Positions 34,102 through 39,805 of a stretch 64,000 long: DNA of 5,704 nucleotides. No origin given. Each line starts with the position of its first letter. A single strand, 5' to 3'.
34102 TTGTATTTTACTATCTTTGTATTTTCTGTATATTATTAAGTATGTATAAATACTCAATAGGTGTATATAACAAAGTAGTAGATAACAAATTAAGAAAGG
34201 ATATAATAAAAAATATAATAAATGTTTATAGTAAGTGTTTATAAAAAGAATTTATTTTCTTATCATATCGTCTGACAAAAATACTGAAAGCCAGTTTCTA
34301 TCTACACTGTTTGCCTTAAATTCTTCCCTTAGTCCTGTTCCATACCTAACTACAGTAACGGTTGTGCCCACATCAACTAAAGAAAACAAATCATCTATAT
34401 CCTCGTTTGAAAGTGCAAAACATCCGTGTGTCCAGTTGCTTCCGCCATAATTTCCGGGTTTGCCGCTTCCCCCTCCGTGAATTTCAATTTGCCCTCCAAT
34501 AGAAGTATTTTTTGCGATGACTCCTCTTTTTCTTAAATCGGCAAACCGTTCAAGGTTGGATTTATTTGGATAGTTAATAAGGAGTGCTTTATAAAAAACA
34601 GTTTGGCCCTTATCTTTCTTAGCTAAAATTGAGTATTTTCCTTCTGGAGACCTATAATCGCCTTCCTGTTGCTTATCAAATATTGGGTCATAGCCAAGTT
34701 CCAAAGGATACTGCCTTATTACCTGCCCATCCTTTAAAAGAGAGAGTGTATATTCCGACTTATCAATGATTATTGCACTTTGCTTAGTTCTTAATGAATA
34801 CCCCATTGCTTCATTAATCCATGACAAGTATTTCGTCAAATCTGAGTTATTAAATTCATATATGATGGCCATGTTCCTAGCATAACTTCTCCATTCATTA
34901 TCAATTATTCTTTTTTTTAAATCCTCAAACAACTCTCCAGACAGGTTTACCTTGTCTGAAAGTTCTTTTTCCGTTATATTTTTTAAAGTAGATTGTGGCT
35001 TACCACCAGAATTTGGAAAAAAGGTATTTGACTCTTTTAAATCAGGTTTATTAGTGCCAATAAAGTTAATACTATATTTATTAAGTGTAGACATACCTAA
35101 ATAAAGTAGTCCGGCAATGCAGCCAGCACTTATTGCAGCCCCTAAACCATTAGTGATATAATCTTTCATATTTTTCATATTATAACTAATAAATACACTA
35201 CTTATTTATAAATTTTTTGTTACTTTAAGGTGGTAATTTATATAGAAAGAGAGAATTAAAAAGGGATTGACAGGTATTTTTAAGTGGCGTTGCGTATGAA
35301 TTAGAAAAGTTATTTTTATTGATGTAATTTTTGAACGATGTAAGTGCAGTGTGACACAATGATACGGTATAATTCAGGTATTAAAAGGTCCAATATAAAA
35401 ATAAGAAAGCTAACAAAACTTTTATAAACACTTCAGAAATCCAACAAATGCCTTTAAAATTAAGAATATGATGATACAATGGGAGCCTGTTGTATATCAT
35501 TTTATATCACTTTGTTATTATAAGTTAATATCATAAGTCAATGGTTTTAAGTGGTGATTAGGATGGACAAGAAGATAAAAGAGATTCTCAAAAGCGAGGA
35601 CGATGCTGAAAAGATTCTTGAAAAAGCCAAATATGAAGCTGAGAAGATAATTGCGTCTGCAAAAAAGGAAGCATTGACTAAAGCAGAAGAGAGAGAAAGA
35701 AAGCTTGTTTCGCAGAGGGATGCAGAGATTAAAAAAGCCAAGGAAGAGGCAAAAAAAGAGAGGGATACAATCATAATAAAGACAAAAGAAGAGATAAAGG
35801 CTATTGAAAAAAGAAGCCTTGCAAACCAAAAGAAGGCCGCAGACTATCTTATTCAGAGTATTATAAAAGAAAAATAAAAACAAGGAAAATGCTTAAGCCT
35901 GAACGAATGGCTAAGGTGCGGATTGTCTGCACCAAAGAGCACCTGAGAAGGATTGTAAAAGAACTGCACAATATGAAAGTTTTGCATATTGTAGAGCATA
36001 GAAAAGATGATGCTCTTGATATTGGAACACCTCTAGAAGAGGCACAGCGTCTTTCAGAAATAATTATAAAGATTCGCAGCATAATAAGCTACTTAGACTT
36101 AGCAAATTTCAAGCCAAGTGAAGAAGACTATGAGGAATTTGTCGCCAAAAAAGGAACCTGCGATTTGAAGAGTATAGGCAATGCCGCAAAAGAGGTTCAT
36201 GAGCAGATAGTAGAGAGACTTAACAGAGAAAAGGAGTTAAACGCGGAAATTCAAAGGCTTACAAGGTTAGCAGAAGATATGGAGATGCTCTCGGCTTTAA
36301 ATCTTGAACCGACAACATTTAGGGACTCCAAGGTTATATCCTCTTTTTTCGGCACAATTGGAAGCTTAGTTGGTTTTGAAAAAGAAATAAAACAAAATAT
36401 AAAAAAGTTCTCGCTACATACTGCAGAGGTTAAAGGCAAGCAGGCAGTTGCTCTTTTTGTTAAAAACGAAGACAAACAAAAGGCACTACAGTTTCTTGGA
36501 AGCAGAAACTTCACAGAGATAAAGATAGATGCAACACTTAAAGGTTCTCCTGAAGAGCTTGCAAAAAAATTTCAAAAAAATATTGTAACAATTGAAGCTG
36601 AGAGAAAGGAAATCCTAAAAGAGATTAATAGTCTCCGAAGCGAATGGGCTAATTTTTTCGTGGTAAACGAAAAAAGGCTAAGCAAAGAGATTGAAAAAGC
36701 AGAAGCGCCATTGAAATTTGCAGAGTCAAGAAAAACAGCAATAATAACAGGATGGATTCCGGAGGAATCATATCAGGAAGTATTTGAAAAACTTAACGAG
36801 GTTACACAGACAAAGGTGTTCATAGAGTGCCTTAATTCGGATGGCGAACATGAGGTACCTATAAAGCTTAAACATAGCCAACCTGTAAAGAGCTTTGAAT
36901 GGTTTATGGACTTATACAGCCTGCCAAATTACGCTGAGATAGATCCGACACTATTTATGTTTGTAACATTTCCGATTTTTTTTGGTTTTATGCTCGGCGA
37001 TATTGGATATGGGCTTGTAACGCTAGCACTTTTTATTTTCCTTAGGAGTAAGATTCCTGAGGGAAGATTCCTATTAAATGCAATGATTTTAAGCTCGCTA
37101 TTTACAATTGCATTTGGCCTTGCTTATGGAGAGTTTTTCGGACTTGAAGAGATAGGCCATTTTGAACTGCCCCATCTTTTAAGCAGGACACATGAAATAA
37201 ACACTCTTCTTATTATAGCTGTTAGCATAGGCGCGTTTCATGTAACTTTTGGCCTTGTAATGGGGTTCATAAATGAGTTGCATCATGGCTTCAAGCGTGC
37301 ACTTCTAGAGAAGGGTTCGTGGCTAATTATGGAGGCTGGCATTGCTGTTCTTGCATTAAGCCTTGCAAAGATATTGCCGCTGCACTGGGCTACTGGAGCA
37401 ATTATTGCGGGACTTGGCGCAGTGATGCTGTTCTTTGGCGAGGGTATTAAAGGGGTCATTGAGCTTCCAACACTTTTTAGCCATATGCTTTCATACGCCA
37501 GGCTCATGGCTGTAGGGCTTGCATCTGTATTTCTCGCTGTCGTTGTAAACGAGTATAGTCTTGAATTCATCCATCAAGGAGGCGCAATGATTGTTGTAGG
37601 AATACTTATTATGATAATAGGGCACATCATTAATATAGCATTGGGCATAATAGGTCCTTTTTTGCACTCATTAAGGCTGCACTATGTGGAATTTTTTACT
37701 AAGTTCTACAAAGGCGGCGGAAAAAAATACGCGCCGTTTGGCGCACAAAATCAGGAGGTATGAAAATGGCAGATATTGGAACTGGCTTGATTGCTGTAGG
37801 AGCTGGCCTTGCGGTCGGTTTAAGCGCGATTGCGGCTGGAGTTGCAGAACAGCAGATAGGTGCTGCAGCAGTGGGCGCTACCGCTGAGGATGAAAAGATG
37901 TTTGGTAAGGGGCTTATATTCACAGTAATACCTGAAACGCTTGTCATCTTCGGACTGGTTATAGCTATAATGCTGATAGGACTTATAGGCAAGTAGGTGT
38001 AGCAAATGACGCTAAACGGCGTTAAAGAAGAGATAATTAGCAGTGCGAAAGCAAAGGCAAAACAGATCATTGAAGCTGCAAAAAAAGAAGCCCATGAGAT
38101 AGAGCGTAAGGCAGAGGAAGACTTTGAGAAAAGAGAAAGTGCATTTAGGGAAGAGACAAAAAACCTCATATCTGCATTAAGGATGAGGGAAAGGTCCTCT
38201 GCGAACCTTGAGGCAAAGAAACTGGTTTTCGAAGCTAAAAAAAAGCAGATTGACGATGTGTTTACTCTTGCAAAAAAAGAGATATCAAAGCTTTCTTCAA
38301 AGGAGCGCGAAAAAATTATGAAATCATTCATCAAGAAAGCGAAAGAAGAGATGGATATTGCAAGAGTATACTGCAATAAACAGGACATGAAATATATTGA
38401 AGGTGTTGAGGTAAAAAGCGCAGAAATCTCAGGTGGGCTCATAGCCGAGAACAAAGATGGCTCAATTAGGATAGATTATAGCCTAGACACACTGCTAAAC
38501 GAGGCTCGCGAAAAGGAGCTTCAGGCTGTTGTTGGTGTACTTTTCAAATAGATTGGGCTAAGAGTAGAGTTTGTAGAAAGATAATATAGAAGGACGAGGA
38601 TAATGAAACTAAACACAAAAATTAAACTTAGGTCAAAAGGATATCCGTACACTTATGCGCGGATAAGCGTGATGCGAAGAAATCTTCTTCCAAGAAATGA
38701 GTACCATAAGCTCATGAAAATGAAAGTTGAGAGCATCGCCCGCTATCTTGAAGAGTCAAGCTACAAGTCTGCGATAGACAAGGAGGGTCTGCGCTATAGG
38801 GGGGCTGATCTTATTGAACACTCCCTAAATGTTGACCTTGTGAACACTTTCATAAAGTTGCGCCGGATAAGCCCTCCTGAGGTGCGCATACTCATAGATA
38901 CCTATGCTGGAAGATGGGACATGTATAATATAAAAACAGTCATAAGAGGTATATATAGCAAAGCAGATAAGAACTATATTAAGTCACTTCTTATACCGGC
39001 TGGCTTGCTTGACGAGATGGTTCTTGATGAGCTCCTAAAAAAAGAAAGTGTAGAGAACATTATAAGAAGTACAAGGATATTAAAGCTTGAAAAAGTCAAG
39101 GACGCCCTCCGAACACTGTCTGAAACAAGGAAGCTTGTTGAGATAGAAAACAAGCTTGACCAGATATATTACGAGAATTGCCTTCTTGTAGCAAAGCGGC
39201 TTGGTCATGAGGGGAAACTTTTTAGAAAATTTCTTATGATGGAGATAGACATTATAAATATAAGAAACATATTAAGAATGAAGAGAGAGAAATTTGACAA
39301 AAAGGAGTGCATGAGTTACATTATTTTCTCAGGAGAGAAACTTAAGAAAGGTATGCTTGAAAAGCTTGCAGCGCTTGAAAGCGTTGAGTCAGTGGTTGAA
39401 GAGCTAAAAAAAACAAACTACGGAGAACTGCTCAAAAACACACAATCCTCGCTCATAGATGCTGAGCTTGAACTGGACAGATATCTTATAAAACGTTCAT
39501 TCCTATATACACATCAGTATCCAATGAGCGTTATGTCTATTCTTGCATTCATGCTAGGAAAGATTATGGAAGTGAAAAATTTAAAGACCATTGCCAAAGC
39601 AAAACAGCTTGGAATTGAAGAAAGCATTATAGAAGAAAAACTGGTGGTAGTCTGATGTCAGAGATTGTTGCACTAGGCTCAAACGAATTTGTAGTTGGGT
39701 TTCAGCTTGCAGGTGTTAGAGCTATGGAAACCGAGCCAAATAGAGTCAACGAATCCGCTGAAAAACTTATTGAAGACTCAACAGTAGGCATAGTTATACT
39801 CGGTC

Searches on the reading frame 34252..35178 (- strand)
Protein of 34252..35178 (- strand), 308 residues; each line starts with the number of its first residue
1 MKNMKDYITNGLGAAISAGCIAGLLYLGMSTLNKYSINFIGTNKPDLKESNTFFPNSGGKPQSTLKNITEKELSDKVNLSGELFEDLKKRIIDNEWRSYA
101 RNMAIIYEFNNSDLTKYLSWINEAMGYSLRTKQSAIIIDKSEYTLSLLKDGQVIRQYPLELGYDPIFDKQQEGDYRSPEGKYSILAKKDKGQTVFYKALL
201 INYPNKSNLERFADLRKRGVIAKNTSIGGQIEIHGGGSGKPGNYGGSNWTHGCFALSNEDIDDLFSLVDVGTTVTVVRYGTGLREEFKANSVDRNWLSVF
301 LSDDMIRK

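Call 22: search_protein_families(library=pfam, proteins=[window:34252-35178:-], max_evalue=0.001)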
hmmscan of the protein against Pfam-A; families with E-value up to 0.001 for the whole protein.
window:34252-35178:- (308 aa): 1 family
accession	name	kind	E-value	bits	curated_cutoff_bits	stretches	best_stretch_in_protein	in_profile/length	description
PF03734.19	YkuD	-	3.6e-21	76.7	23.4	1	135-276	3-146/146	L,D-transpeptidase catalytic domain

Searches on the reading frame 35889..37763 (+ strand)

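Call 22: search_protein_families(library=pfam, proteins=[window:35889-37763:+], max_evalue=0.001)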
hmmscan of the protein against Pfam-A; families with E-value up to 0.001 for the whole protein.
window:35889-37763:+ (624 aa): 2 families
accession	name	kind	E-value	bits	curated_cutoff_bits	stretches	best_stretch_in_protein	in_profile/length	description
PF01496.24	V_ATPase_I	-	2.2e-31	109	30.7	2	227-417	257-457/815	V-type ATPase 116kDa subunit family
PF09802.14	Sec66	-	0.00041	20.4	22.1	1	221-286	103-167/180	Preprotein translocase subunit Sec66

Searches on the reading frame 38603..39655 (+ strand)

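Call 43: search_protein_families(library=pfam, proteins=[window:38603-39655:+], max_evalue=0.0001)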
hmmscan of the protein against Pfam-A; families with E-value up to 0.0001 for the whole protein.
window:38603-39655:+ (350 aa): 1 family
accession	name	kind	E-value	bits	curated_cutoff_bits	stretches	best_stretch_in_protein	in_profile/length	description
PF01992.21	vATP-synt_AC39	-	8.8e-68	229.5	29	1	19-345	3-338/339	ATP synthase (C/AC39) subunit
